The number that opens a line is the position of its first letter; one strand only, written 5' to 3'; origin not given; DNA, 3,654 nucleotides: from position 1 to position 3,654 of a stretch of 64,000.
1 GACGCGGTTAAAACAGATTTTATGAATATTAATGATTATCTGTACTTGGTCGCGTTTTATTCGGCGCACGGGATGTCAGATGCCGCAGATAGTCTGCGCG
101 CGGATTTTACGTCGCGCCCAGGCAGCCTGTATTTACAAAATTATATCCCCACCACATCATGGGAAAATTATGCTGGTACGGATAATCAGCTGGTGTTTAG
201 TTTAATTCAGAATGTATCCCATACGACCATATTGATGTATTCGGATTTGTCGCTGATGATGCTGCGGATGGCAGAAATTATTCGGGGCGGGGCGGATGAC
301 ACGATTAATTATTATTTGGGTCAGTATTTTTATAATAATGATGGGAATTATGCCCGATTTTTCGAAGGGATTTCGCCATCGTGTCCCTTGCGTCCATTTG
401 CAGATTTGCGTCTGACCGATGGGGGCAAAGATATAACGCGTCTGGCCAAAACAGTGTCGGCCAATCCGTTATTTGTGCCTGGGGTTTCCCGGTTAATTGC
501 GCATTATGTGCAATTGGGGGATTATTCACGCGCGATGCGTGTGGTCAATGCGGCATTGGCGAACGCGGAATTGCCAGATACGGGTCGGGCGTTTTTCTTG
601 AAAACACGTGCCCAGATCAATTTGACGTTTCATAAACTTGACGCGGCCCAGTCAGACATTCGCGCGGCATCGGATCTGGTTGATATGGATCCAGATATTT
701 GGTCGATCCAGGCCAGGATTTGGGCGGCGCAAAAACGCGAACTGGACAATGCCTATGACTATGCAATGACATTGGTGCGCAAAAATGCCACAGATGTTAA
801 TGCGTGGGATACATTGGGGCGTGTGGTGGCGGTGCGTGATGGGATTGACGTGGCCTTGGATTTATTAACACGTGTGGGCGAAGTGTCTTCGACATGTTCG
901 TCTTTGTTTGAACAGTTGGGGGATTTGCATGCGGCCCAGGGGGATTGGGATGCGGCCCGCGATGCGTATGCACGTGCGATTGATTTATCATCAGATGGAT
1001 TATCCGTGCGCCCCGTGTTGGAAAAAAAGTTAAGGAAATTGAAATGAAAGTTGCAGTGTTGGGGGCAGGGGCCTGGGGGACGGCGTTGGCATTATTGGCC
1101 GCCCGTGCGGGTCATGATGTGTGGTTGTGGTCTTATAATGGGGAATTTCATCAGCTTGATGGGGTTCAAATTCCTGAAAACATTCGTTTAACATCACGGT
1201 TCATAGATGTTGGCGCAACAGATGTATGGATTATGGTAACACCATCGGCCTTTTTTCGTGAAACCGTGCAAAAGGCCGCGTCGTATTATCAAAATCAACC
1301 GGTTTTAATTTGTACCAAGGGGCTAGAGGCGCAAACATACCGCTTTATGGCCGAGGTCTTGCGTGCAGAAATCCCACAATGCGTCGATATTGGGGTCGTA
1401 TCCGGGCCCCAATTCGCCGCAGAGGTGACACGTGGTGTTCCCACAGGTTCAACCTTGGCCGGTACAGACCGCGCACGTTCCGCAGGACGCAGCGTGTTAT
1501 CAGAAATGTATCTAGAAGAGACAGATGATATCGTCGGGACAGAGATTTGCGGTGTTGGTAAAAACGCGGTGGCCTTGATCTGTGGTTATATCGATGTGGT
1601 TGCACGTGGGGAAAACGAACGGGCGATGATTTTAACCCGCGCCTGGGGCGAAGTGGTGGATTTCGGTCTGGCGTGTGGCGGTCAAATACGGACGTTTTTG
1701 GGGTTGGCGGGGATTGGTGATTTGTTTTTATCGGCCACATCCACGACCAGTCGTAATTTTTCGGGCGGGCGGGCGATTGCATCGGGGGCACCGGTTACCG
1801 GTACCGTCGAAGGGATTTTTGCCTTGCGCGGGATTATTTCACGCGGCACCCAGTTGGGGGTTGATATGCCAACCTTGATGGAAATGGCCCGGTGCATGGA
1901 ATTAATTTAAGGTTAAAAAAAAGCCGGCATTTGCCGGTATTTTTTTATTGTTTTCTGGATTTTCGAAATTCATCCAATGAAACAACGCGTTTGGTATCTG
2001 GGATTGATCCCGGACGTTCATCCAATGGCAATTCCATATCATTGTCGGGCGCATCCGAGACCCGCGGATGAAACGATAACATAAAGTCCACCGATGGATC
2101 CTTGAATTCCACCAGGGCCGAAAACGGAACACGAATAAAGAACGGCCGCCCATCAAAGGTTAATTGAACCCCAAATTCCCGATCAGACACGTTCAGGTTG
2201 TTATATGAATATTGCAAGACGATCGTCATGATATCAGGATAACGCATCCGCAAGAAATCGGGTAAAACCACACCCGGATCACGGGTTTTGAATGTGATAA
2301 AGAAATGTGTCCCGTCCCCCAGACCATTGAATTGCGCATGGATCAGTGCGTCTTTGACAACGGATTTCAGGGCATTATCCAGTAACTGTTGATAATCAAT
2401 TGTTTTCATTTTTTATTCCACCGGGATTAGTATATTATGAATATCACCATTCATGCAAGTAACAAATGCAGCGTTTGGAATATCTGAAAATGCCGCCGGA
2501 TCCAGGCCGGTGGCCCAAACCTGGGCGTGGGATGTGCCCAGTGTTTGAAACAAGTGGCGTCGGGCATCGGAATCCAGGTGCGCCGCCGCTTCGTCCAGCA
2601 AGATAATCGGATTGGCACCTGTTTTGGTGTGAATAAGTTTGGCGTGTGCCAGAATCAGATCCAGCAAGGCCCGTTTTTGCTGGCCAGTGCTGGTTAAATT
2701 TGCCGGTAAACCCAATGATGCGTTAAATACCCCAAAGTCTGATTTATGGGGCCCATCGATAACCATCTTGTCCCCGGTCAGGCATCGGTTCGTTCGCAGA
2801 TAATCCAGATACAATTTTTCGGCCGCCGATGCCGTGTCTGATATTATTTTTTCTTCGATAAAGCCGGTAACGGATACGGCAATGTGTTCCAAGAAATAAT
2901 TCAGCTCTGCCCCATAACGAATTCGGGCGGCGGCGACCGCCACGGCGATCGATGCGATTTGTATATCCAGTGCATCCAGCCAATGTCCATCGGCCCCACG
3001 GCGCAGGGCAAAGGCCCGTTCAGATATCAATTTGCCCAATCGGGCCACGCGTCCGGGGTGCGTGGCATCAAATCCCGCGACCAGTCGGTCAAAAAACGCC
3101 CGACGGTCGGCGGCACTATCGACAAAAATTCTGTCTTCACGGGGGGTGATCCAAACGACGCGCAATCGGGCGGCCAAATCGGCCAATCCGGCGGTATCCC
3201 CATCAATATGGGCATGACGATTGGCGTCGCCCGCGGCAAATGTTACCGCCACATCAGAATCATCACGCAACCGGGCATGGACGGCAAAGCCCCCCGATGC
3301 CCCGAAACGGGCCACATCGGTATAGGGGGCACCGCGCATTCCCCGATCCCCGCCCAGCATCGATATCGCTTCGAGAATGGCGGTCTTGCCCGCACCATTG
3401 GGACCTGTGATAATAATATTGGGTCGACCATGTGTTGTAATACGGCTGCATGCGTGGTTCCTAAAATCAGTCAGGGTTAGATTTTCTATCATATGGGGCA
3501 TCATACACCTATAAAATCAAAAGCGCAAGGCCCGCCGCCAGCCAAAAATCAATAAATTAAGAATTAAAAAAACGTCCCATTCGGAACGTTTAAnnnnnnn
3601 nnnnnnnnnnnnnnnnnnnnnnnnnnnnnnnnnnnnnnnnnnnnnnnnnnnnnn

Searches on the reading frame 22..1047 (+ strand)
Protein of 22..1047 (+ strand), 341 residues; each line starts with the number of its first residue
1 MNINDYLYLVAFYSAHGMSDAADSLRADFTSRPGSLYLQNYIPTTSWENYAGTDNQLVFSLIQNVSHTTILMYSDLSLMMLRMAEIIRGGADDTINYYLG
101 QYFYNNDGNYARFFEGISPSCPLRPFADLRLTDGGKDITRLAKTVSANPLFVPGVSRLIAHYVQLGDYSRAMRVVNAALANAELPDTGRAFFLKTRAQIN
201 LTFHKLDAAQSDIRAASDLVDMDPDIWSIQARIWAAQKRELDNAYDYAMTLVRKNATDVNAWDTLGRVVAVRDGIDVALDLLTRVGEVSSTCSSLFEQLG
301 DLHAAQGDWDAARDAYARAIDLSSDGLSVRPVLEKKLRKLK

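Call 33: search_protein_families(library=pfam, proteins=[window:22-1047:+], max_evalue=0.0001)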
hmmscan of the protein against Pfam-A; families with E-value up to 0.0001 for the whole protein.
window:22-1047:+ (341 aa): 5 families
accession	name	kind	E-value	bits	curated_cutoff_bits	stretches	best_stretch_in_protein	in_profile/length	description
PF13432.12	TPR_16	-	1.2e-08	35.6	32.7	0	299-324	37-62/65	Tetratricopeptide repeat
PF13428.12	TPR_14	-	3.6e-07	30.6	23.5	0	297-322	5-30/44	Tetratricopeptide repeat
PF09976.15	TPR_21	-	9.9e-07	29.1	25.5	1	265-340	119-191/193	Tetratricopeptide repeat-like domain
PF13424.12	TPR_12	-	2.9e-05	24.6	30.1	0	279-322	30-74/77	Tetratricopeptide repeat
PF13176.12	TPR_7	-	8.2e-05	22.8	27.9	0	297-325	3-31/36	Tetratricopeptide repeat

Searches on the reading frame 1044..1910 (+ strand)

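Call 33: search_protein_families(library=pfam, proteins=[window:1044-1910:+], max_evalue=0.0001)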
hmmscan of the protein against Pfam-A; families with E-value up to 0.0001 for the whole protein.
window:1044-1910:+ (288 aa): 4 families
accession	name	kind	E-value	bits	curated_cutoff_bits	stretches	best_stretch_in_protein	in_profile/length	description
PF01210.29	NAD_Gly3P_dh_N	-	3e-31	109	23.1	1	2-143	1-155/158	NAD-dependent glycerol-3-phosphate dehydrogenase N-terminus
PF07479.19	NAD_Gly3P_dh_C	-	8.6e-27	94.5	25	1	162-283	1-129/142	NAD-dependent glycerol-3-phosphate dehydrogenase C-terminus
PF20618.3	GPD_NAD_C_bact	-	3.6e-06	27.9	27.6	1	222-277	1-62/66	Bacterial GPD, NAD-dependent C-terminal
PF03446.21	NAD_binding_2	-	3.5e-05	24.3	21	1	2-129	1-130/161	NAD binding domain of 6-phosphogluconate dehydrogenase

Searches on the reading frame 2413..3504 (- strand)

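Call 33: search_protein_families(library=pfam, proteins=[window:2413-3504:-], max_evalue=0.0001)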
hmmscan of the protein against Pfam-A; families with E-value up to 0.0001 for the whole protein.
window:2413-3504:- (363 aa): 5 families
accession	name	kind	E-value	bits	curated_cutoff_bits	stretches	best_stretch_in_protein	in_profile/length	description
PF02463.25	SMC_N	-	1.5e-17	64.2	40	1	5-342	1-205/220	RecF/RecN/SMC N terminal domain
PF13304.12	AAA_21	-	2e-07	31.8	27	1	31-69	3-54/304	AAA domain, putative AbiEii toxin, Type IV TA system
PF13476.12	AAA_23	-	4.5e-07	31.1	27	1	9-49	2-41/201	AAA domain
PF13175.12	AAA_15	-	6.5e-06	26.4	32.1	0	5-50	1-46/374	AAA ATPase domain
PF13604.12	AAA_30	-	9.3e-05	22.7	27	0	16-55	7-46/191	AAA domain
